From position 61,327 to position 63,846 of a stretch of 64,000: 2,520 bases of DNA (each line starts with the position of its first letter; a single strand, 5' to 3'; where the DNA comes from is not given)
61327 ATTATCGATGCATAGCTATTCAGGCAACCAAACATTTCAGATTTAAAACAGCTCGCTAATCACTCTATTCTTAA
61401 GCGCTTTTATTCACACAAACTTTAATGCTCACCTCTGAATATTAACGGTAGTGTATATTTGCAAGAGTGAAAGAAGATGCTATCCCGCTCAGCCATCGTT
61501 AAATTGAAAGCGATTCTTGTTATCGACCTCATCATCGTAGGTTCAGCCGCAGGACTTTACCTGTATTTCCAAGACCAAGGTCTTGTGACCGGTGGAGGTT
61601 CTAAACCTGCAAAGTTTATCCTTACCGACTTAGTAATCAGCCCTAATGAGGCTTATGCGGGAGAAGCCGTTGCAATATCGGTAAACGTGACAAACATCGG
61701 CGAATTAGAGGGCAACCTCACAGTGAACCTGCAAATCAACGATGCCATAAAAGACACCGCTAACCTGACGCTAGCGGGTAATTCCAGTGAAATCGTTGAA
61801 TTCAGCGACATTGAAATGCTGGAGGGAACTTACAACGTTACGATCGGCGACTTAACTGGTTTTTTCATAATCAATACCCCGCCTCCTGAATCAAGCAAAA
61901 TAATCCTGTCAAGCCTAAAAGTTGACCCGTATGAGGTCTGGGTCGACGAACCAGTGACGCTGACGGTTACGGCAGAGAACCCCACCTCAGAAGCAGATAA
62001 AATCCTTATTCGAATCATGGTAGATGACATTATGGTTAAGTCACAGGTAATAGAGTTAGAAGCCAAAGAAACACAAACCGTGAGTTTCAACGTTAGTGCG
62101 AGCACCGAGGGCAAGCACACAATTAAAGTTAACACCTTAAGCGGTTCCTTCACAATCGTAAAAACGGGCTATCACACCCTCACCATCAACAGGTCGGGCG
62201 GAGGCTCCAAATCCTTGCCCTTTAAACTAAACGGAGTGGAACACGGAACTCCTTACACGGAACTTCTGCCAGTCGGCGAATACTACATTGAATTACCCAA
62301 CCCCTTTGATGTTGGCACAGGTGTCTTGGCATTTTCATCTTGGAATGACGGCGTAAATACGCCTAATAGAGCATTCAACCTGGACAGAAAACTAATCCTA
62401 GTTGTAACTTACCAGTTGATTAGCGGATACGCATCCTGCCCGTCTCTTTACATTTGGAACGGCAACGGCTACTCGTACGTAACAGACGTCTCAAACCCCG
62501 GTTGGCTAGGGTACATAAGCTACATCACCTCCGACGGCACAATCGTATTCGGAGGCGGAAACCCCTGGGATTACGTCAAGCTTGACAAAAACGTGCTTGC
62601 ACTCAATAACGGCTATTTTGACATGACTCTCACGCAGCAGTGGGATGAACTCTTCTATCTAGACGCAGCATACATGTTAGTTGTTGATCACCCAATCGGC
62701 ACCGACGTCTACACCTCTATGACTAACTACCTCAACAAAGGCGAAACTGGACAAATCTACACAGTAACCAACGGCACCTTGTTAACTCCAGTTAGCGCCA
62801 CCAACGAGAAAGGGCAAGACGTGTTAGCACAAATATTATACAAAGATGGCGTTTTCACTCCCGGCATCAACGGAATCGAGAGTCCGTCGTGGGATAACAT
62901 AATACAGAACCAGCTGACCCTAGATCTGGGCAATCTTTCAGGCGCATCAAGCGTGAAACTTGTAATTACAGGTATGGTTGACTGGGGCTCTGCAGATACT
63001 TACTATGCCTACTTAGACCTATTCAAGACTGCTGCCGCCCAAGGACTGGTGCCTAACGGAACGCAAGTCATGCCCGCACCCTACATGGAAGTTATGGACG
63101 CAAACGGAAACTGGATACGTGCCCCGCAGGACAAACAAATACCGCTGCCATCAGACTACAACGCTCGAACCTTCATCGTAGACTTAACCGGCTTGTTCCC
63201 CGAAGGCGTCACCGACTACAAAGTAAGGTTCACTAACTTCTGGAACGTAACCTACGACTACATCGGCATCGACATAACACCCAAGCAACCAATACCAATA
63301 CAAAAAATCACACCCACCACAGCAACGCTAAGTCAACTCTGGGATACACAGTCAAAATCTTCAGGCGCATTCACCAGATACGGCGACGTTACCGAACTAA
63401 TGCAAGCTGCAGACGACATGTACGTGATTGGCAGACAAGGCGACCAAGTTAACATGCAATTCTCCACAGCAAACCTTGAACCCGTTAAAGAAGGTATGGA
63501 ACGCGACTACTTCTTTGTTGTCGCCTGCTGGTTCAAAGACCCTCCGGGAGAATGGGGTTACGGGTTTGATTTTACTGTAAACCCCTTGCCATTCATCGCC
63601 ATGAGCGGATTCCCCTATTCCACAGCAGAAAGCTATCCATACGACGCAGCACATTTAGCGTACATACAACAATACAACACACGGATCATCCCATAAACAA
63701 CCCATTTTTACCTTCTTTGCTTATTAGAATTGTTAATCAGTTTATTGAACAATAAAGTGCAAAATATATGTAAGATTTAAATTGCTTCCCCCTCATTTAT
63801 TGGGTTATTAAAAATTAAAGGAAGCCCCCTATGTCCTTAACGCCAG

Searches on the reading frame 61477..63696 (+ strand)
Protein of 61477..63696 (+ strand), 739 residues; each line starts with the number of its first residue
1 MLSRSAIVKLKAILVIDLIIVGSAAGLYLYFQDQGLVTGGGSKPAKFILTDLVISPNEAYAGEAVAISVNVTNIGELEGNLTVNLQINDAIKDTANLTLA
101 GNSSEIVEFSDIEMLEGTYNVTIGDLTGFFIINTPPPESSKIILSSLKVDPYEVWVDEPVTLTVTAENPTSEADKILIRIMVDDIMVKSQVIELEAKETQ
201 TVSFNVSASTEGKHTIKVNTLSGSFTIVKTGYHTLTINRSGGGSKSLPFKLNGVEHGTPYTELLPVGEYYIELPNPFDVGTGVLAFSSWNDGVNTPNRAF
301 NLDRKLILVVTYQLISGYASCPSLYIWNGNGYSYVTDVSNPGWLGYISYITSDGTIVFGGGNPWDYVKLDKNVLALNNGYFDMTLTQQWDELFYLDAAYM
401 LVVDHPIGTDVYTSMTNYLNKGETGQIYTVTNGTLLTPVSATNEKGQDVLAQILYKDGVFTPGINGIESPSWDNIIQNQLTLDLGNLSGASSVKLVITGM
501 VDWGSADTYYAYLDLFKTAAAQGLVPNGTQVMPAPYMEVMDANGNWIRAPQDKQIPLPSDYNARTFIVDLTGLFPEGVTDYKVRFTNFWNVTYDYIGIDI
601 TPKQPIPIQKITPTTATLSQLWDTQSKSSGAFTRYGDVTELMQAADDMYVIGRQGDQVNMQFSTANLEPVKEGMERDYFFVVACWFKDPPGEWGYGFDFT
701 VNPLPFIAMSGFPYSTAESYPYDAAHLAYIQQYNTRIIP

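Call 59: find_encoding_contigs(protein=window:61477-63696:+, flank=10000, max_places=4)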
Protein window:61477-63696:+ (739 aa): no gene with exactly this product is on record in the collection.
